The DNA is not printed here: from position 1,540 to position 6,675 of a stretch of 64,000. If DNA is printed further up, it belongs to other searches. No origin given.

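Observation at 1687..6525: One 1612-aa chain fusing a DEDDh exonuclease, a complete RecQ core and a complete UvrD/PcrA core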

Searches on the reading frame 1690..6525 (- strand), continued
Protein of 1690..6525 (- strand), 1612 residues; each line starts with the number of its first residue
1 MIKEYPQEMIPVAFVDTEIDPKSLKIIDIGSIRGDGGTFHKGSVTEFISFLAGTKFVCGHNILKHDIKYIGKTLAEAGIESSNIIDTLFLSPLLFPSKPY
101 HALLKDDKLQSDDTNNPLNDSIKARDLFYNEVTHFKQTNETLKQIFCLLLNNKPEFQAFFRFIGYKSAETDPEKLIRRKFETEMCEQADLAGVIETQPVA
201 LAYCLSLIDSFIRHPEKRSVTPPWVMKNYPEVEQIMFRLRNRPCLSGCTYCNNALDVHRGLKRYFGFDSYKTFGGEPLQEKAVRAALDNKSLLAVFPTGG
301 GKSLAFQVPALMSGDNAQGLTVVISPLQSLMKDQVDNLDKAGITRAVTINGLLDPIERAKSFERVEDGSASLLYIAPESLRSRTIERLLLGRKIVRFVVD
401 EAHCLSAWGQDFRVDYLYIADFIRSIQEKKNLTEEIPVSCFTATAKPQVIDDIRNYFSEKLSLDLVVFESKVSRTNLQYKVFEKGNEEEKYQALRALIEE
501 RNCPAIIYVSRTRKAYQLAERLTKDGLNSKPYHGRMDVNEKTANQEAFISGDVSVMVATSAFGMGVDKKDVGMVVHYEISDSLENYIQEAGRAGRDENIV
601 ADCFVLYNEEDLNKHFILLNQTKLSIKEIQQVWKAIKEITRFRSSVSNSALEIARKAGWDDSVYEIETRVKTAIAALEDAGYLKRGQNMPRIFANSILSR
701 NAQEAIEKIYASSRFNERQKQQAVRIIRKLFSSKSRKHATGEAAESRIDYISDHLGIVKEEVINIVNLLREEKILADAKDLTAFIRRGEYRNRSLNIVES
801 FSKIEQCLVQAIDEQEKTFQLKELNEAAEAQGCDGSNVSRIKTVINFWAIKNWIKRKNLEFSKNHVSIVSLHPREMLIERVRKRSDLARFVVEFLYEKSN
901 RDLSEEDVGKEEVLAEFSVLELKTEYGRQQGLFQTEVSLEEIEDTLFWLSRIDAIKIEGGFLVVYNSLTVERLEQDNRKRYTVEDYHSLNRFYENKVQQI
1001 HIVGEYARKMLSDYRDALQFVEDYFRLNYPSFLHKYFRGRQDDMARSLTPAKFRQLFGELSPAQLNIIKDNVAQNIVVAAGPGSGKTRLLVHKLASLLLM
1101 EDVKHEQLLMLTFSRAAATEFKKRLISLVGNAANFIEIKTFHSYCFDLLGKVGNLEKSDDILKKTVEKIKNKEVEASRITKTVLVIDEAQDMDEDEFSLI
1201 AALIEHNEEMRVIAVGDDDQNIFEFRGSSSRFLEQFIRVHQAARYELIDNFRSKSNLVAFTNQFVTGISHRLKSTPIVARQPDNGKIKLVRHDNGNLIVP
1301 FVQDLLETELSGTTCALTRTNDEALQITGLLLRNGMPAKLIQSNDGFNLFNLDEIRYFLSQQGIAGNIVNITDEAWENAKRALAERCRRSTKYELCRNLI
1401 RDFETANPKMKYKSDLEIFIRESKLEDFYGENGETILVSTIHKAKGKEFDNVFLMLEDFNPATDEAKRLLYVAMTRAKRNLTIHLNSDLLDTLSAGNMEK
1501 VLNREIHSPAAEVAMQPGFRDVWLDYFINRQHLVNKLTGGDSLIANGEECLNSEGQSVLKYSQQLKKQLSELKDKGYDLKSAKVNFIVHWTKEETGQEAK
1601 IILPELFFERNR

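Call 40: find_related_loci(query=window:1690-6525:-, collection=genome_contigs, flank=10000)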
Query window:1690-6525:- (1612 aa) in genome_contigs; peptide patterns used: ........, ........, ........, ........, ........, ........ (x = any residue, [..] = any of these).
598 stretches matched a pattern (row limit reached: there are more); 565 encode a relative of the query (tblastn E <= 1e-3); the best 80 are kept; 80 distinct loci.
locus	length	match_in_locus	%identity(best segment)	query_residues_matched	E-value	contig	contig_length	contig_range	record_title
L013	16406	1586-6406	86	6-1611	0e+0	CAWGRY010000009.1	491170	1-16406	MAG: uncultured Bacteroidales bacterium isolate MFD05942.bin.1.444 genome assembly, contig: contig_4902, whole genome sh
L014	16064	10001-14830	84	3-1611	0e+0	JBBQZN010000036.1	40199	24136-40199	MAG: Bacteroidales bacterium isolate Co_metawrap_2229 Cmw_2229_k141_12938191_length_40199_cov_14.6915, whole genome shot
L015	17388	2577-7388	83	9-1612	0e+0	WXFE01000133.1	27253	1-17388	MAG: Bacteroidales bacterium isolate AA_UR_SE bin4 Bacteroidia_4_pangenome_0133_length_27253, whole genome shotgun seque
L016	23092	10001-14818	82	6-1610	0e+0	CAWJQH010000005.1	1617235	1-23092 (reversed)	MAG: uncultured Bacteroidales bacterium isolate MFD02979.bin.1.73 genome assembly, contig: contig_45830, whole genome sh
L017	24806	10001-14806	74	12-1612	0e+0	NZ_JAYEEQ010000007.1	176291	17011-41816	Arenibacter sp. GZD-96 NODE_7_length_176291_cov_124.913917, whole genome shotgun sequence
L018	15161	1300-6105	74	9-1610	0e+0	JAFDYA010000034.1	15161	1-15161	MAG: Bacteroidetes bacterium isolate SZAS-39 CK_MAG-71__34__length-15161, whole genome shotgun sequence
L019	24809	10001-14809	74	9-1610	0e+0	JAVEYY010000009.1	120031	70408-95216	MAG: Tenuifilaceae bacterium isolate BF4_52 NODE_377_length_120031_cov_29.411804_Biofilm4, whole genome shotgun sequence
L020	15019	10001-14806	74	12-1612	0e+0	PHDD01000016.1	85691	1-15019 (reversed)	MAG: Bacteroidetes bacterium HGW-Bacteroidetes-4 08E140C01_z5_2013_Ig3399_v2_scaffold_321, whole genome shotgun sequence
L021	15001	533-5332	74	12-1610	0e+0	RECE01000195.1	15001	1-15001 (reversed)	MAG: Bacteroidetes bacterium isolate DLM2.Bin11 NODE_5630_length_15001_cov_24.6588, whole genome shotgun sequence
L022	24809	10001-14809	74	9-1610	0e+0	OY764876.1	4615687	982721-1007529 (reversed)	MAG: Prolixibacteraceae bacterium isolate 694620e4-7e41-4c9f-ae7e-98b81581330b genome assembly, chromosome: 1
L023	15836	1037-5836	75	9-1609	0e+0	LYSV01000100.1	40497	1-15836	MAG: Flammeovirgaceae bacterium BBD 1991-12 Richardson_scaffold_273, whole genome shotgun sequence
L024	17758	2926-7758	73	3-1612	0e+0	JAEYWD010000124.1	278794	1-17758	MAG: Bacteroidetes bacterium isolate OH_CBlB_256 k127_78128, whole genome shotgun sequence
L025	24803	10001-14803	74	8-1611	0e+0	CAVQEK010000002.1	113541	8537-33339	MAG: uncultured Cytophagales bacterium isolate MFD02416.bin.1.44 genome assembly, contig: contig_19725, whole genome sho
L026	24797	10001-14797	73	12-1610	0e+0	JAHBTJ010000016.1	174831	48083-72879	MAG: Chitinophagaceae bacterium isolate ACE_BAC11 BAC11_16, whole genome shotgun sequence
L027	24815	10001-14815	73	9-1612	0e+0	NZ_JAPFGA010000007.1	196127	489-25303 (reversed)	Galbibacter sp. EGI 63066 spades_K_25_97_7, whole genome shotgun sequence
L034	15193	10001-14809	73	12-1612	0e+0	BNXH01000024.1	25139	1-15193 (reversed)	Bacteroidia bacterium PG1894_169 DNA, sequence024, whole genome shotgun sequence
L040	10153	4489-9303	73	9-1612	0e+0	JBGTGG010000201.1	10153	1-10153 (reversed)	MAG: Cyclobacteriaceae bacterium isolate JTS-RE21 k141_2232730, whole genome shotgun sequence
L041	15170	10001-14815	73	9-1612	0e+0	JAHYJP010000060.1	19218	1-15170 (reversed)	MAG: Bacteroidales bacterium isolate KA25 NODE_1456_length_19218_cov_6.090933, whole genome shotgun sequence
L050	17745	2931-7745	72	9-1612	0e+0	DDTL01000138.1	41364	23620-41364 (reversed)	MAG TPA_asm: Saprospiraceae bacterium UBA2365 UBA2365_contig_5428, whole genome shotgun sequence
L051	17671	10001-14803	72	12-1612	0e+0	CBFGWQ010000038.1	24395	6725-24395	MAG TPA_asm: uncultured Arenibacter sp. isolate SRR17295757_metabat2_54 genome assembly, contig: ERZ23398518.2101, whole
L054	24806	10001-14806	72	12-1612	0e+0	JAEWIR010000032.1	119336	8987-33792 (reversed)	MAG: Bacteroidetes bacterium isolate OH_PBrB_115 k127_800130, whole genome shotgun sequence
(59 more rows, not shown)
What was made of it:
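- At least 565 species genomes, including complete chromosomes, carry it (call 40).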

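Call 60: search_protein_families(library=pfam, alignment_id=A3, max_evalue=0.00001)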
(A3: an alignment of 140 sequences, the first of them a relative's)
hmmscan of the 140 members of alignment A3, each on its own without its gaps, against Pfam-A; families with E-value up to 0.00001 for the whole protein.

A. member 1, L013:1042-1440:+ (133 aa): 1 family
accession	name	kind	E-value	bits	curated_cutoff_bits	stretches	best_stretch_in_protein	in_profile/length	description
PF13470.12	PIN_3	-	2.8e-07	31.8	27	1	11-90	34-114/115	PIN domain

B. families by the number of members that match (of 140 scanned): 138 families (the first 25 are shown)
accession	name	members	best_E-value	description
PF13391.12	HNH_2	5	5.8e-14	HNH endonuclease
PF01926.29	MMR_HSR1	3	1.4e-24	50S ribosome-binding GTPase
PF00583.31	Acetyltransf_1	3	6.6e-13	Acetyltransferase (GNAT) family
PF02421.24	FeoB_N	3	1.7e-11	Ferrous iron transport protein B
PF00009.33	GTP_EFTU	3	6.4e-11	Elongation factor Tu GTP binding domain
PF03193.22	RsgA_GTPase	3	8.7e-09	RsgA GTPase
PF09848.15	SLFN-g3_helicase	2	1.4e-83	Schlafen group 3, DNA/RNA helicase domain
PF00326.27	Peptidase_S9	2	1.4e-69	Prolyl oligopeptidase family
PF07992.20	Pyr_redox_2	2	2.8e-67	Pyridine nucleotide-disulphide oxidoreductase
PF18766.7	SWI2_SNF2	2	1.7e-58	SWI2/SNF2 ATPase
PF04851.21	ResIII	2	9.6e-41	Type III restriction enzyme, res subunit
PF09603.15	Fib_succ_major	2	1.9e-35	Fibrobacter succinogenes major domain (Fib_succ_major)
PF01230.28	HIT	2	2.7e-24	HIT domain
PF08843.17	AbiEii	2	7.6e-23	Nucleotidyl transferase AbiEii toxin, Type IV TA system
PF13738.12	Pyr_redox_3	2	6.8e-19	Pyridine nucleotide-disulphide oxidoreductase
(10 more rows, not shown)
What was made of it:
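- Most immediate neighbours are ordinary metabolic or unknown genes (138 Pfam families among 140 ORFs; call 60).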
